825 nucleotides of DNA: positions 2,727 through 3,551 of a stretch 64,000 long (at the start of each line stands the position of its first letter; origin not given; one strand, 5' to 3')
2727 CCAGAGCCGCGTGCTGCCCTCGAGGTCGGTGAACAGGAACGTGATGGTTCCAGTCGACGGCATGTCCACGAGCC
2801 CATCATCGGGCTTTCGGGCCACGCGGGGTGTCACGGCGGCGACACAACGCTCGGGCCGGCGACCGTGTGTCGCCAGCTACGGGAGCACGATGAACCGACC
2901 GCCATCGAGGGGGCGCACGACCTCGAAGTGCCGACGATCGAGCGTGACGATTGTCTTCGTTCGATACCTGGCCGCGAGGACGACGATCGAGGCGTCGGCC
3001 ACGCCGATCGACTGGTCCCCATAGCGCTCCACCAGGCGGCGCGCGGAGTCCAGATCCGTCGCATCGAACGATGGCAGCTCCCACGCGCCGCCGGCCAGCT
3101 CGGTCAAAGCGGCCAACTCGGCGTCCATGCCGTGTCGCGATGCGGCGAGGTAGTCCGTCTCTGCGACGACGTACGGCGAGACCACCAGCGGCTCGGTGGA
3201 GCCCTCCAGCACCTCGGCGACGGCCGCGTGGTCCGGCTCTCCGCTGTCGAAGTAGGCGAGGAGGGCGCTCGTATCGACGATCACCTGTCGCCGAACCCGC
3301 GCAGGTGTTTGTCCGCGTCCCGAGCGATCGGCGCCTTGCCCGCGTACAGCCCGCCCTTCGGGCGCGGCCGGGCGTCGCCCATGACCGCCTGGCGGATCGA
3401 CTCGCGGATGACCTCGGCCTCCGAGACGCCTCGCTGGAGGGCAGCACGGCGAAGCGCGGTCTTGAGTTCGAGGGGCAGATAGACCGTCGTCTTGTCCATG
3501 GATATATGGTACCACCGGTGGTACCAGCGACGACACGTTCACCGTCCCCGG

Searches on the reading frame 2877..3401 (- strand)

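Call 13: search_protein_families(library=pfam, proteins=[window:2877-3401:-], max_evalue=0.001)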
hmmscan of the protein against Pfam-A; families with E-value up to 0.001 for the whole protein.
window:2877-3401:- (174 aa): 1 family
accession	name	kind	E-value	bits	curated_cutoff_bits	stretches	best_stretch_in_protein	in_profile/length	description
PF01850.27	PIN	-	1.5e-18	68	23.6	1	40-160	1-116/120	PIN domain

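Call 39: search_protein_families(library=padloc, proteins=[window:2877-3401:-], max_evalue=0.001)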
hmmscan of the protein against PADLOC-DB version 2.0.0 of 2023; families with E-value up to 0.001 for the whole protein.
window:2877-3401:- (174 aa): 0 families
